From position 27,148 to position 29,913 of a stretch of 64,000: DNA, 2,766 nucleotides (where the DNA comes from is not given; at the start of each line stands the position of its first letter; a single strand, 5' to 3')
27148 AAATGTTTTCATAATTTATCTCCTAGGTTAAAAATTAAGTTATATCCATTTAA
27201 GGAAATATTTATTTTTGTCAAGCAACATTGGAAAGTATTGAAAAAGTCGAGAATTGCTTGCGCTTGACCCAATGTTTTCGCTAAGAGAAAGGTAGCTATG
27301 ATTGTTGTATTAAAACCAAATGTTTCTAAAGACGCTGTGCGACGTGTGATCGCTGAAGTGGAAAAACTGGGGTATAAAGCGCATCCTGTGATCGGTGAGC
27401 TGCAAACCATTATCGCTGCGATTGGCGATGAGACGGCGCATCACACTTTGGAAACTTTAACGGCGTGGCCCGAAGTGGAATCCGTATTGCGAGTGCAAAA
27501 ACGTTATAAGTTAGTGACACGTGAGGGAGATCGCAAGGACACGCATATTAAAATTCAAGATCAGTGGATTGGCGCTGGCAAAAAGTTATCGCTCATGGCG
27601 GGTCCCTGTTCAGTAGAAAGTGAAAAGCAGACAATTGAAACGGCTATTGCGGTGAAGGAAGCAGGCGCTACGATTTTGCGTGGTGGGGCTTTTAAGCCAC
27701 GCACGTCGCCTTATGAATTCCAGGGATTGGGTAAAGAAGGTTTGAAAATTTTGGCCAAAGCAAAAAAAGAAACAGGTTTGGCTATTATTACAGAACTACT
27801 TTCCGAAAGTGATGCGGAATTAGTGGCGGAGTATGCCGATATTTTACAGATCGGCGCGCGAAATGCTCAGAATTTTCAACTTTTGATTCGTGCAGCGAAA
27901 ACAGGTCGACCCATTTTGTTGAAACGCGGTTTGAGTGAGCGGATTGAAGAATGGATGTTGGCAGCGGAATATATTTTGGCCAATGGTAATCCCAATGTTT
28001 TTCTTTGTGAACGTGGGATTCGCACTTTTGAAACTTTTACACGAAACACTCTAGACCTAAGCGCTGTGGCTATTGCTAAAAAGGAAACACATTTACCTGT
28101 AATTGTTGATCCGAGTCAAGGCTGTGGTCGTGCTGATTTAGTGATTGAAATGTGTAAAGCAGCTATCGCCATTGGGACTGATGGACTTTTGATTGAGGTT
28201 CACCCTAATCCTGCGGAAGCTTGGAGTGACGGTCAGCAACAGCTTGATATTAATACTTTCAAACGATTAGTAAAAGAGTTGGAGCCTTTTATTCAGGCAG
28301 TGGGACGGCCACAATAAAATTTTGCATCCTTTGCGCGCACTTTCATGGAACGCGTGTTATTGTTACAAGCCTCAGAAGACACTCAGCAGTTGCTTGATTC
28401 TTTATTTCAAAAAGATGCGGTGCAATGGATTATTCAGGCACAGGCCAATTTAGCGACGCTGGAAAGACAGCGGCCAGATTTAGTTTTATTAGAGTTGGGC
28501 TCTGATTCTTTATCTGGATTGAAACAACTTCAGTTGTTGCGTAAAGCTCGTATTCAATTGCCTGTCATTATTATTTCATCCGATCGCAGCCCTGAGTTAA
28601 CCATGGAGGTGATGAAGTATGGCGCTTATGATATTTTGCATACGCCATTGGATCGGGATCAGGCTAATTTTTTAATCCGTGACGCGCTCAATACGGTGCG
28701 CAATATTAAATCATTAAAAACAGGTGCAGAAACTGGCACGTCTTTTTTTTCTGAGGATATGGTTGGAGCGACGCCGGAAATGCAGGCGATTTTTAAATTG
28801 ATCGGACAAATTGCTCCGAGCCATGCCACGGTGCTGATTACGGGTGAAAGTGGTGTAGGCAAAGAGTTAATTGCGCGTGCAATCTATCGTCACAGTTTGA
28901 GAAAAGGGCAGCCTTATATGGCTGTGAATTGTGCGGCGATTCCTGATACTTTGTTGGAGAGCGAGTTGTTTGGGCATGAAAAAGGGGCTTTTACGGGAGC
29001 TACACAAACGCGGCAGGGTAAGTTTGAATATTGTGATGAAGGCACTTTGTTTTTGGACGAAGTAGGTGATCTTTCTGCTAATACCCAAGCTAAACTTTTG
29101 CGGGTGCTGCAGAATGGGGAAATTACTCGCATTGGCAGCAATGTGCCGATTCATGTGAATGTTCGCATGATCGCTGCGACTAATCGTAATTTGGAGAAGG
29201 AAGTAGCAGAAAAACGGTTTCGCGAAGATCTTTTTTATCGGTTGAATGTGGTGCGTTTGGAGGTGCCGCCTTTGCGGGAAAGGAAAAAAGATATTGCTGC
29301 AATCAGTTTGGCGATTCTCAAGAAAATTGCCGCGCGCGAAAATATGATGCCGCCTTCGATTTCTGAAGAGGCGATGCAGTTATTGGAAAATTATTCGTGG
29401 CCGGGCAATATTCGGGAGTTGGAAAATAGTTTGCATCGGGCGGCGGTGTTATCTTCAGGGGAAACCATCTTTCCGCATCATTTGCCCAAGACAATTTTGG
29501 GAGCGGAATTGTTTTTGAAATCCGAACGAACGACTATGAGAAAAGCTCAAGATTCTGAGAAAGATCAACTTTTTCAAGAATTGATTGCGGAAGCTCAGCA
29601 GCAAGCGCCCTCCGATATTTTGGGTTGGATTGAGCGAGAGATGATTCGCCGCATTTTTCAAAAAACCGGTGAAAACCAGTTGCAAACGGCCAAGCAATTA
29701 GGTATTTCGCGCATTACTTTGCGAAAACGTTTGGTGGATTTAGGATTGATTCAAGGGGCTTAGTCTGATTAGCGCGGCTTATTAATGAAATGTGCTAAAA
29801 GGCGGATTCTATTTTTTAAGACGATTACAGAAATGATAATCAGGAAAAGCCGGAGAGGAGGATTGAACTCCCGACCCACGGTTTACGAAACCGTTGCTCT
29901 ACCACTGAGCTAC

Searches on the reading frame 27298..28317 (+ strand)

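Call 36: search_protein_families(library=pfam, proteins=[window:27298-28317:+], max_evalue=0.00001)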
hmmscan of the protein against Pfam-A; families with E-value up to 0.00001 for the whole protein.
window:27298-28317:+ (339 aa): 3 families
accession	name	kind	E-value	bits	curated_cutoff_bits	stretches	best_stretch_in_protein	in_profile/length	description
PF00793.26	DAHP_synth_1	-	3.8e-82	275.7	25.5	1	84-331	4-267/270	DAHP synthetase I family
PF18152.6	DAHP_snth_FXD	-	8e-19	67.7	27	1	1-68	1-67/67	DAHP synthase ferredoxin-like domain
PF03102.20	NeuB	-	2.8e-06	27.4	22.1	0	143-337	52-238/241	NeuB family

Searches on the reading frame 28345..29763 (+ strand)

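Call 36: search_protein_families(library=pfam, proteins=[window:28345-29763:+], max_evalue=0.00001)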
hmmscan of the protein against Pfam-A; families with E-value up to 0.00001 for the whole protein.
window:28345-29763:+ (472 aa): 7 families
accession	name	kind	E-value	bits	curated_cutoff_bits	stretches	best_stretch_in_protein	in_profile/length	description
PF00158.32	Sigma54_activat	-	2.4e-72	242.5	20.2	1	139-305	1-167/168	Sigma-54 interaction domain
PF25601.1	AAA_lid_14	-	3.8e-23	81.6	27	1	311-387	1-77/87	AAA+ ATPase lid domain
PF14532.12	Sigma54_activ_2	-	4.3e-23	82.5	25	1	140-310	1-138/138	Sigma-54 interaction domain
PF00072.30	Response_reg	-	6.9e-11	42.7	30.2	1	11-106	8-105/111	Response regulator receiver domain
PF07728.20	AAA_5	-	8.1e-07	29.6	22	1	163-284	2-127/139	AAA domain (dynein-related subfamily)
PF02954.25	HTH_8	-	2.2e-06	27.7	22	1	429-463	5-39/42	Bacterial regulatory protein, Fis family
PF00004.35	AAA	-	3e-06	28.1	21.2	0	163-293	1-124/131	ATPase family associated with various cellular activities (AAA)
